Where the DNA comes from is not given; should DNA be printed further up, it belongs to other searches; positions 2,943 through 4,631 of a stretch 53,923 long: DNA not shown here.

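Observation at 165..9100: Compact nitrogen-oxide / periplasmic cytochrome island with an unusual gene combination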

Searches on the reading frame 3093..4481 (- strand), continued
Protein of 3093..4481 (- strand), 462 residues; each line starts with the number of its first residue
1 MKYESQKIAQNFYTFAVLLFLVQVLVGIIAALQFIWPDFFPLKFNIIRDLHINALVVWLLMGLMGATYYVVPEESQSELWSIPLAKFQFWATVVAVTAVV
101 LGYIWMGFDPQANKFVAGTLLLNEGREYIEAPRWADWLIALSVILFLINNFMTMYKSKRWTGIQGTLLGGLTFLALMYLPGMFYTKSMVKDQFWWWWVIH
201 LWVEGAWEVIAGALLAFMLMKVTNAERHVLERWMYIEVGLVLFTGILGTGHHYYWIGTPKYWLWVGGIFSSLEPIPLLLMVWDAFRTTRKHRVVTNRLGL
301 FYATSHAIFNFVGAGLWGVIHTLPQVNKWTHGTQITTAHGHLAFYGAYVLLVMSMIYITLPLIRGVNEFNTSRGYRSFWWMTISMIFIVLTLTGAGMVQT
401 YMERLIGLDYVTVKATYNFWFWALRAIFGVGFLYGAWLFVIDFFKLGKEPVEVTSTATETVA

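Call 32: search_protein_families(library=pfam, proteins=[L081:350-2029:+, L081:2007-2696:+, L081:2802-5255:+, L081:5320-5700:+, L081:5697-6434:+, L081:6431-7309:+, L081:7576-9084:+, L081:9257-9985:+, L081:11455-11850:-, L081:12009-12956:+], max_evalue=0.001)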
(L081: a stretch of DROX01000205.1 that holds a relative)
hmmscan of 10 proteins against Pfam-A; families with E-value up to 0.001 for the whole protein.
L081:350-2029:+ (559 aa): 3 families
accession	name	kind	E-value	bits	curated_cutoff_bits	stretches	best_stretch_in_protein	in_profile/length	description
PF02518.31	HATPase_c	-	1.7e-28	99.7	26.4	1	444-547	2-109/111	Histidine kinase-, DNA gyrase B-, and HSP90-like ATPase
PF11845.13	Tll0287-like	-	3.6e-22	79.8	24.1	1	47-202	6-144/144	Tll0287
PF00512.31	HisKA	-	2.8e-15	56.6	26.9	1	323-398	2-66/66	His Kinase A (phospho-acceptor) domain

L081:2007-2696:+ (229 aa): 2 families
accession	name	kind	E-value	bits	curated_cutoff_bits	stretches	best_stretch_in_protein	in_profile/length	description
PF00072.30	Response_reg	-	3.2e-31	108.2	30.2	1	4-114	1-111/111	Response regulator receiver domain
PF00486.34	Trans_reg_C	-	4.6e-25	87.9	26.2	1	146-224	1-77/77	Transcriptional regulatory protein, C terminal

L081:2802-5255:+ (817 aa): 3 families
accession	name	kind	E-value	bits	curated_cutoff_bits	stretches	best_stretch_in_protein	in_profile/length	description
PF00384.28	Molybdopterin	-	5.3e-72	243.2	24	1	101-542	1-352/353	Molybdopterin oxidoreductase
PF01568.27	Molydop_binding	-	2e-24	86.2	26.8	1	703-811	1-110/110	Molydopterin dinucleotide binding domain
PF04879.21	Molybdop_Fe4S4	-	1.7e-18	66.8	22.7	1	48-97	5-54/55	Molybdopterin oxidoreductase Fe4S4 domain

L081:5320-5700:+ (126 aa): 0 families

L081:5697-6434:+ (245 aa): 12 families
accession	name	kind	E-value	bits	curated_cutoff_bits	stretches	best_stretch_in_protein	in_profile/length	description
PF00037.32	Fer4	-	6.1e-16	57.9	21.1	2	41-58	7-24/24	4Fe-4S binding domain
PF12838.12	Fer4_7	-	1.4e-13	51.5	27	2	41-109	1-52/52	4Fe-4S dicluster domain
PF14697.11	Fer4_21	-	1.5e-12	47.9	35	2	41-87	7-51/59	4Fe-4S dicluster domain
PF12837.12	Fer4_6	-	3.8e-11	42.8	25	2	41-57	8-24/24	4Fe-4S binding domain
PF13187.11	Fer4_9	-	1.7e-09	38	27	1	146-198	4-50/52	4Fe-4S dicluster domain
PF12797.12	Fer4_2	-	1.7e-09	37.5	24.5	2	177-197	2-22/22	4Fe-4S binding domain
PF13237.11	Fer4_10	-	1.9e-09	37.8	25.5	1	178-199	2-24/53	4Fe-4S dicluster domain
PF13484.11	Fer4_16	-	6.3e-08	33.7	30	1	41-59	1-19/66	4Fe-4S double cluster binding domain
PF12798.12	Fer4_3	-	5.1e-07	30.5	27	0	42-55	1-14/15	4Fe-4S binding domain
PF25160.1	LdpA_Fe-S-bd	-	5.6e-07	29.7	27.6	0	40-61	26-47/49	LdpA Fe-S cluster-binding domain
PF12800.12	Fer4_4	-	3.4e-06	27.4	24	1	40-55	2-17/17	4Fe-4S binding domain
PF13183.11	Fer4_8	-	1.3e-05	26.1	27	0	146-198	7-67/68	4Fe-4S dicluster domain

L081:6431-7309:+ (292 aa): 11 families
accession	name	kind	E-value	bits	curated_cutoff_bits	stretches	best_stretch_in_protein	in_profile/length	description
PF12801.12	Fer4_5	-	1.4e-12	47.8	22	1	93-126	6-39/48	4Fe-4S binding domain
PF00037.32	Fer4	-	1.6e-11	43.9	21.1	1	265-286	3-24/24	4Fe-4S binding domain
PF13187.11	Fer4_9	-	3.5e-08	33.8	27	1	239-285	2-52/52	4Fe-4S dicluster domain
PF12838.12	Fer4_7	-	5.1e-07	30.5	27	1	239-284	2-52/52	4Fe-4S dicluster domain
PF13183.11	Fer4_8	-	2.7e-06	28.3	27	0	237-252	52-67/68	4Fe-4S dicluster domain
PF13237.11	Fer4_10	-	3.1e-06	27.5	25.5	1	235-281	5-53/53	4Fe-4S dicluster domain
PF12798.12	Fer4_3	-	5.7e-06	27.2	27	0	270-284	1-15/15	4Fe-4S binding domain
PF13534.11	Fer4_17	-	1.2e-05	26.2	22.2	0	235-253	42-60/61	4Fe-4S dicluster domain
PF14697.11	Fer4_21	-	3.5e-05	24.3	35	0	211-251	14-53/59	4Fe-4S dicluster domain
PF13484.11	Fer4_16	-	8.2e-05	23.7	30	0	269-287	1-19/66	4Fe-4S double cluster binding domain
PF25160.1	LdpA_Fe-S-bd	-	0.00038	20.6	27.6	0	211-253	9-42/49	LdpA Fe-S cluster-binding domain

L081:7576-9084:+ (502 aa): 7 families
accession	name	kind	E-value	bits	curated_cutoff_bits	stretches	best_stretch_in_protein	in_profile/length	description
PF13447.11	Multi-haem_cyto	-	1.9e-27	96.6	21.9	1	187-287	97-195/269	Seven times multi-haem cytochrome CxxCH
PF14522.11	Cytochrome_C7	-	1.5e-12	47.6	24.8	1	145-212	9-66/67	Cytochrome c7 and related cytochrome c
PF14537.11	Cytochrom_c3_2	-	1.2e-09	38.9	25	1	144-212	21-78/79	Cytochrome c3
PF13435.11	Cytochrome_C554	-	7.3e-09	36.9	20.8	0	207-268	1-61/84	Cytochrome c554 and c-prime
PF09699.15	Paired_CXXCH_1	-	7.6e-07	29.2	20.6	0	185-212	6-36/41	Doubled CXXCH motif (Paired_CXXCH_1)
PF22113.1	Mtrc-MtrF_II-IV_dom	-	1.7e-06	28.1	30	0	32-274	7-175/176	Outer membrane cytochrome MtrC/MtrF-like, domains II/IV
PF03264.19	Cytochrom_NNT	-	0.00032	20.9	24.1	1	6-69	11-76/174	NapC/NirT cytochrome c family, N-terminal region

L081:9257-9985:+ (242 aa): 5 families
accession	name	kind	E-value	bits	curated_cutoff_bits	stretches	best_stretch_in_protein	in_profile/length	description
PF00034.26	Cytochrom_C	-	3e-23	83.4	21.3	2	165-241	4-89/90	Cytochrome c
PF13442.11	Cytochrome_CBB3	-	2.5e-19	69.8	27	2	165-238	6-68/68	Cytochrome C oxidase, cbb3-type, subunit III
PF02433.20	FixO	-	2.8e-15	56.8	29.6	1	187-232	102-146/219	Cytochrome C oxidase, mono-heme subunit/FixO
PF22085.1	NorB_cytochrome_c-like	-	2.2e-06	28.6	29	1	62-98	16-52/181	Nitric oxide reductase subunit B, cytochrome c-like domain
PF18509.6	MCR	-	0.0001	22.2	30.4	0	65-85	4-29/30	Magnetochrome domain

L081:11455-11850:- (131 aa): 2 families
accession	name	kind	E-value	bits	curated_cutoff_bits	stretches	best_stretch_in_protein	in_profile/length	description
PF18765.7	Polbeta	-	1.1e-18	67.6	26.9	1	13-103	1-91/93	Polymerase beta, Nucleotidyltransferase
PF01909.29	NTP_transf_2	-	1.8e-08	35.1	21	1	13-79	2-47/93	Nucleotidyltransferase domain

L081:12009-12956:+ (315 aa): 5 families
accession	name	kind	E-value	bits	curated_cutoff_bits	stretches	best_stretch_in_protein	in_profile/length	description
PF12801.12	Fer4_5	-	3.9e-11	43.2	22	1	76-117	3-45/48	4Fe-4S binding domain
PF13746.11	Fer4_18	-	2.9e-06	27.9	27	1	234-287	56-111/114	4Fe-4S dicluster domain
PF00037.32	Fer4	-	0.00016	21.8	21.1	0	235-250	4-19/24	4Fe-4S binding domain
PF12838.12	Fer4_7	-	0.0003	21.6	27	0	206-252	8-51/52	4Fe-4S dicluster domain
PF13183.11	Fer4_8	-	0.00069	20.5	27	0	233-253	48-68/68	4Fe-4S dicluster domain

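Call 57: search_protein_families(library=pfam, proteins=[L149:11499-12041:+, L149:12300-13127:+, L149:13225-14541:+, L149:14286-16385:+, L149:8368-9210:-, L098:13891-14403:+, L098:14555-16555:+, L098:4115-7570:-], max_evalue=0.001)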
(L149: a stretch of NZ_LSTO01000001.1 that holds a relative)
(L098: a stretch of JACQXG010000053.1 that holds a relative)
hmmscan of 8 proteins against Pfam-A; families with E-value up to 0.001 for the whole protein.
L149:11499-12041:+ (180 aa): 0 families

L149:12300-13127:+ (275 aa): 7 families
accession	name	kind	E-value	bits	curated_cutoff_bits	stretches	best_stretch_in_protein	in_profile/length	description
PF07728.20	AAA_5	-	8.4e-38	130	22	1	41-175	1-139/139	AAA domain (dynein-related subfamily)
PF08406.16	CbbQ_C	-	2.1e-32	111.6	20.6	1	188-271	1-84/85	CbbQ/NirQ/NorQ C-terminal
PF01078.27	Mg_chelatase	-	9.1e-07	28.9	20.3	1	85-160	89-160/207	Magnesium chelatase, subunit ChlI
PF00158.32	Sigma54_activat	-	9.8e-05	22.5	20.2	1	33-153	16-138/168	Sigma-54 interaction domain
PF07726.17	AAA_3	-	0.00034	21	27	1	42-176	2-130/131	ATPase family associated with various cellular activities (AAA)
PF13191.12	AAA_16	-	0.00073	20.5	32.6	0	40-93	25-85/167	AAA ATPase domain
PF12774.13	AAA_6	-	0.00098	18.7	25.2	0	35-80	28-73/327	Hydrolytic ATP binding site of dynein motor region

L149:13225-14541:+ (438 aa): 4 families
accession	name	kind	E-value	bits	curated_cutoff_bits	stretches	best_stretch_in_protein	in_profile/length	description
PF12801.12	Fer4_5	-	9.8e-11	41.9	22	1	190-232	5-47/48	4Fe-4S binding domain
PF13746.11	Fer4_18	-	6.4e-06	26.8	27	1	349-398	55-101/114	4Fe-4S dicluster domain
PF13534.11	Fer4_17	-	5.9e-05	24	22.2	0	380-393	44-57/61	4Fe-4S dicluster domain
PF12838.12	Fer4_7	-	0.0006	20.7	27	0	382-393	2-13/52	4Fe-4S dicluster domain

L149:14286-16385:+ (699 aa): 1 family
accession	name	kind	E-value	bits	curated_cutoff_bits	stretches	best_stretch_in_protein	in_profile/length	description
PF00092.34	VWA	-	1.7e-06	28.8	23.8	1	544-674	33-155/174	von Willebrand factor type A domain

L149:8368-9210:- (280 aa): 0 families

L098:13891-14403:+ (170 aa): 1 family
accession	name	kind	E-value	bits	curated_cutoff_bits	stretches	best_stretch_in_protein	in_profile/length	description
PF01475.25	FUR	-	1.3e-35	122.6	23.1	1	40-160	1-121/121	Ferric uptake regulator family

L098:14555-16555:+ (666 aa): 7 families
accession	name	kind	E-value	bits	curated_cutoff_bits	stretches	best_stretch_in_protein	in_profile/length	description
PF02421.24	FeoB_N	-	3.8e-53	179.6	27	1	25-177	2-154/156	Ferrous iron transport protein B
PF07670.19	Gate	-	1.3e-28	99.9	29.6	2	376-470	3-103/104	Nucleoside recognition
PF01926.29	MMR_HSR1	-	2.1e-20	73.4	21.9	1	25-117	1-92/113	50S ribosome-binding GTPase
PF07664.17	FeoB_C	-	6.8e-13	48.6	26.6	1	477-527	2-54/54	Ferrous iron transport protein B C terminus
PF17910.6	FeoB_Cyto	-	1.1e-10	42.2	23.4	1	191-277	1-88/90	FeoB cytosolic helical domain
PF09439.16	SRPRB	-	0.00015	21.6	25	1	22-118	2-89/178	Signal recognition particle receptor beta subunit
PF04548.22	AIG1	-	0.00018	21.3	27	1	25-112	2-94/212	AIG1 family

L098:4115-7570:- (1151 aa): 10 families
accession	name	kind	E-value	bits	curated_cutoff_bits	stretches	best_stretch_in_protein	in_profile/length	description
PF13185.12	GAF_2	-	1.7e-33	116.1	28.6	2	285-431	2-135/136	GAF domain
PF02518.31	HATPase_c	-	3.6e-27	95.4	26.4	1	882-1016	2-110/111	Histidine kinase-, DNA gyrase B-, and HSP90-like ATPase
PF01590.32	GAF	-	2e-24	87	22.4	2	286-431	1-133/133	GAF domain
PF08447.18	PAS_3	-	4.2e-24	85.1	25.6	1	468-555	2-89/89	PAS fold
PF00512.31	HisKA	-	6.6e-24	84.2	26.9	1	767-835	1-66/66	His Kinase A (phospho-acceptor) domain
PF00672.30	HAMP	-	1.2e-15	57.9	25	1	207-257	1-51/53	HAMP domain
PF13492.12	GAF_3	-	3.2e-09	37.7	27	0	594-736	5-129/129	GAF domain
PF08448.16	PAS_4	-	1.5e-05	25.6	23.1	1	478-562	28-109/110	PAS fold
PF00989.32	PAS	-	6.1e-05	23.4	22.6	1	459-558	15-113/113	PAS fold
PF13675.11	PilJ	-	0.00025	21.5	26.6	1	34-142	3-102/114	Type IV pili methyl-accepting chemotaxis transducer N-term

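Call 73: search_protein_families(library=pfam, proteins=[L086:6015-6935:+, L086:9098-9412:+], max_evalue=0.001)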
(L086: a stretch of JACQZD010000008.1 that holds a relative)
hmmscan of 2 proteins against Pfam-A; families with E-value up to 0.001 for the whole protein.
L086:6015-6935:+ (306 aa): 2 families
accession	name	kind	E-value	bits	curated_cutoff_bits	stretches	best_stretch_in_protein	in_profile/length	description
PF05425.18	CopD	-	1.1e-11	45.5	32.1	1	120-184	10-74/105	Copper resistance protein D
PF00173.33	Cyt-b5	-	2.5e-05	24.6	23.7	1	196-258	1-62/74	Cytochrome b5-like Heme/Steroid binding domain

L086:9098-9412:+ (104 aa): 2 families
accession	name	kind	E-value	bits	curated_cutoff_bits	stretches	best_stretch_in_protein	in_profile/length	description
PF07883.17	Cupin_2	-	3.6e-07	30.2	27.2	1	32-99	2-69/70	Cupin domain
PF02311.25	AraC_binding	-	6.1e-05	23.2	21.1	1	39-95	14-70/135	AraC-like ligand binding domain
